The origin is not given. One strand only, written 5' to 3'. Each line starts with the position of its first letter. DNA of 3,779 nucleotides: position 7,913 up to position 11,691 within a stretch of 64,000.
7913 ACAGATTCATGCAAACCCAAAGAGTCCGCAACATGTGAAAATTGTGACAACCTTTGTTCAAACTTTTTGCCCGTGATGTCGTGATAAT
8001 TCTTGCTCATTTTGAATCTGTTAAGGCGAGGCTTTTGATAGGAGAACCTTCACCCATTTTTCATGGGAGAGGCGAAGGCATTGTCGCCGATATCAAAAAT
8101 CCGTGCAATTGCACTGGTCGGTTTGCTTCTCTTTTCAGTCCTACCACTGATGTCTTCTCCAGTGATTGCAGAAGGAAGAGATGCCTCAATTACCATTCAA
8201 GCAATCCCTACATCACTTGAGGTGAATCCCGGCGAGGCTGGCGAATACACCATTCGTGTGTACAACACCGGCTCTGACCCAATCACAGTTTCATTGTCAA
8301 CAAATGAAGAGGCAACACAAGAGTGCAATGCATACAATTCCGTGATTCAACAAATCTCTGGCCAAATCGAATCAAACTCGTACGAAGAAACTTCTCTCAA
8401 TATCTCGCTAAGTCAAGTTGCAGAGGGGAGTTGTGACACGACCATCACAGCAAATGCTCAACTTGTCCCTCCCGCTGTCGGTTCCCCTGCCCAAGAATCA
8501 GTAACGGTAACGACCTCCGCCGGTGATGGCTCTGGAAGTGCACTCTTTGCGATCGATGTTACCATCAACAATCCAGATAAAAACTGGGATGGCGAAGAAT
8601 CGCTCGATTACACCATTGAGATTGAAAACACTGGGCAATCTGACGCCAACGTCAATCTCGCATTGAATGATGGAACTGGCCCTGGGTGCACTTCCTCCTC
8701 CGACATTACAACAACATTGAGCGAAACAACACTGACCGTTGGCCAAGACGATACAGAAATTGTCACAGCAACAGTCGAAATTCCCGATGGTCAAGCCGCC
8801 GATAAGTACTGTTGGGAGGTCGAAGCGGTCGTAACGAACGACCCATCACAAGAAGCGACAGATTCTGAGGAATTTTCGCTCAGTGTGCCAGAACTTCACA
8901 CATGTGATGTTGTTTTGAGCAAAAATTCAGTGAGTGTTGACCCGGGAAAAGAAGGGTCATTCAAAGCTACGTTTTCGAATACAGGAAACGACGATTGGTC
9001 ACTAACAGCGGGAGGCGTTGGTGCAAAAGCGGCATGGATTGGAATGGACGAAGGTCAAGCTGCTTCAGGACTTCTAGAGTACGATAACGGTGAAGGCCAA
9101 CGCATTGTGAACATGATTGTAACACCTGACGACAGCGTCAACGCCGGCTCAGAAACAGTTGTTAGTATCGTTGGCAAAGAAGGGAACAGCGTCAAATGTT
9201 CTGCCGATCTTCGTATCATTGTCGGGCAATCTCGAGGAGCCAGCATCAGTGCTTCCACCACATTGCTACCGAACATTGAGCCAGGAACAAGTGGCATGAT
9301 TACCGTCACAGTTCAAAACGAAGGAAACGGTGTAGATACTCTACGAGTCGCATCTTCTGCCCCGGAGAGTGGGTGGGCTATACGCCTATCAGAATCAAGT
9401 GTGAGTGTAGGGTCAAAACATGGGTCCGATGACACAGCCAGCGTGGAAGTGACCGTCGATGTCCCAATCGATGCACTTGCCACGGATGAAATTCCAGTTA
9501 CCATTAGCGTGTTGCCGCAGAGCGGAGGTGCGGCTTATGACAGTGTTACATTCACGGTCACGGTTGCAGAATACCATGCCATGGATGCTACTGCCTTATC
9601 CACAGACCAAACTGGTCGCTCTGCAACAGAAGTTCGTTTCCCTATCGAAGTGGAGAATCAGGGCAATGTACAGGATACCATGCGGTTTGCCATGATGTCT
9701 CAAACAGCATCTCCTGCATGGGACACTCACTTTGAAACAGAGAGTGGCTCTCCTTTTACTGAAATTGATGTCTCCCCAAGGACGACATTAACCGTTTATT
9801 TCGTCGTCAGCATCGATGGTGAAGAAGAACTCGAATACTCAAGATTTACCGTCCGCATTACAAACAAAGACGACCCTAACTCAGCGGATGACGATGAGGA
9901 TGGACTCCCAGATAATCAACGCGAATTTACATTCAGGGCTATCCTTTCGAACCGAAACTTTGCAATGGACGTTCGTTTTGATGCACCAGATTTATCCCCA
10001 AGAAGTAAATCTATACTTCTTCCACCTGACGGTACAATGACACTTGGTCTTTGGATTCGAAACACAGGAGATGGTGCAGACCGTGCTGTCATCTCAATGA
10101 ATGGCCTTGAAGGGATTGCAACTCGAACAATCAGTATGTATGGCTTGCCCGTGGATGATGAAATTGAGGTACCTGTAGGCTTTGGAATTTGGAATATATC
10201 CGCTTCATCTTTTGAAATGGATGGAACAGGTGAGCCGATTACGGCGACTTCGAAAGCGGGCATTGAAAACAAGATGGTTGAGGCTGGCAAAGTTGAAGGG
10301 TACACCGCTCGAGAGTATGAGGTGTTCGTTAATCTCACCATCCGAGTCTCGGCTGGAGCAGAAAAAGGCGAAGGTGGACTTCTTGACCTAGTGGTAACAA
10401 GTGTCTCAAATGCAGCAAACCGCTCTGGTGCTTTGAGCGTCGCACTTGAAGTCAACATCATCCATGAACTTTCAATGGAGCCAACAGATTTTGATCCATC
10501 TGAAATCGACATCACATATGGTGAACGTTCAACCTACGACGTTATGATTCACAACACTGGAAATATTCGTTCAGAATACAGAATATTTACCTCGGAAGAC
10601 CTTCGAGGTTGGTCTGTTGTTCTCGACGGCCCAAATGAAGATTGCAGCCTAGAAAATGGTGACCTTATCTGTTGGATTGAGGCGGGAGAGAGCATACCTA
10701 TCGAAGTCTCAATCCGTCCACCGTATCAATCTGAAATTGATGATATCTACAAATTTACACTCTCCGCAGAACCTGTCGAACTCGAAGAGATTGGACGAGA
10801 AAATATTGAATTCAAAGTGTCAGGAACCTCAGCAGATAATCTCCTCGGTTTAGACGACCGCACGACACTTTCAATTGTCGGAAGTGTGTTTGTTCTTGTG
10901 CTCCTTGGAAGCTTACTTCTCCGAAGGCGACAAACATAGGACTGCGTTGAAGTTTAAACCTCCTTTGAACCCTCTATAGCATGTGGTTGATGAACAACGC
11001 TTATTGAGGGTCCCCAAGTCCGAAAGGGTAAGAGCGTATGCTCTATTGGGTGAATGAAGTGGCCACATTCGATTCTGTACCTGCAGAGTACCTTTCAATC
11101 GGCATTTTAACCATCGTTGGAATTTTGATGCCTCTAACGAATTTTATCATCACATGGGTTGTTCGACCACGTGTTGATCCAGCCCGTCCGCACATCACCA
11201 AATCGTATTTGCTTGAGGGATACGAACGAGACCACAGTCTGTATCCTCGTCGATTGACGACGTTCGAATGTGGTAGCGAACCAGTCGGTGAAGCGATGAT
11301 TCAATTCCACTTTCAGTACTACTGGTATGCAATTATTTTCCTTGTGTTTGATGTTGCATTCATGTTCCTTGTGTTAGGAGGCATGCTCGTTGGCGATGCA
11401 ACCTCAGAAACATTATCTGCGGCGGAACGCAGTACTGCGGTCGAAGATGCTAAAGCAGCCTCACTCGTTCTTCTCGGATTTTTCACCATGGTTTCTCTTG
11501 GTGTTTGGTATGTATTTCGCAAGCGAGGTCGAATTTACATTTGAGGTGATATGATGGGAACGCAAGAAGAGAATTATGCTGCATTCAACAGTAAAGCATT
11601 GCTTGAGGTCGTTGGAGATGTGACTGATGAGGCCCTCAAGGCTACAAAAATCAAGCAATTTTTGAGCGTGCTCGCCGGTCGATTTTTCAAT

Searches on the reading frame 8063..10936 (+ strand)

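Call 65: search_protein_families(library=pfam, proteins=[window:8063-10936:+], max_evalue=0.001)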
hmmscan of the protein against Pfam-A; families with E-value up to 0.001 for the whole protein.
window:8063-10936:+ (958 aa): 3 families
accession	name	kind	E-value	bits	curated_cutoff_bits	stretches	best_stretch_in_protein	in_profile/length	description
PF11614.14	FixG_C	-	2.6e-10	40.9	25.6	0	182-271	34-114/119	IG-like fold at C-terminal of FixG, putative oxidoreductase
PF22544.2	HYDIN_VesB_CFA65-like_Ig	-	3.4e-06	27.7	25.5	0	179-228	19-62/100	HYDIN/CFA65/VesB-like, Ig-like domain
PF10633.15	NPCBM_assoc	-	0.0002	22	24.4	0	405-481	1-73/78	NPCBM-associated, NEW3 domain of alpha-galactosidase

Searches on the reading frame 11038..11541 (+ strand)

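Call 65: search_protein_families(library=pfam, proteins=[window:11038-11541:+], max_evalue=0.001)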
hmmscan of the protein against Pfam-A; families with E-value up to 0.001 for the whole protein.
window:11038-11541:+ (168 aa): 1 family
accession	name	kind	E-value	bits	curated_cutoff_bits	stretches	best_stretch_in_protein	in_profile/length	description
PF00507.24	Oxidored_q4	-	2e-14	54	23.3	1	67-163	15-95/99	NADH-ubiquinone/plastoquinone oxidoreductase, chain 3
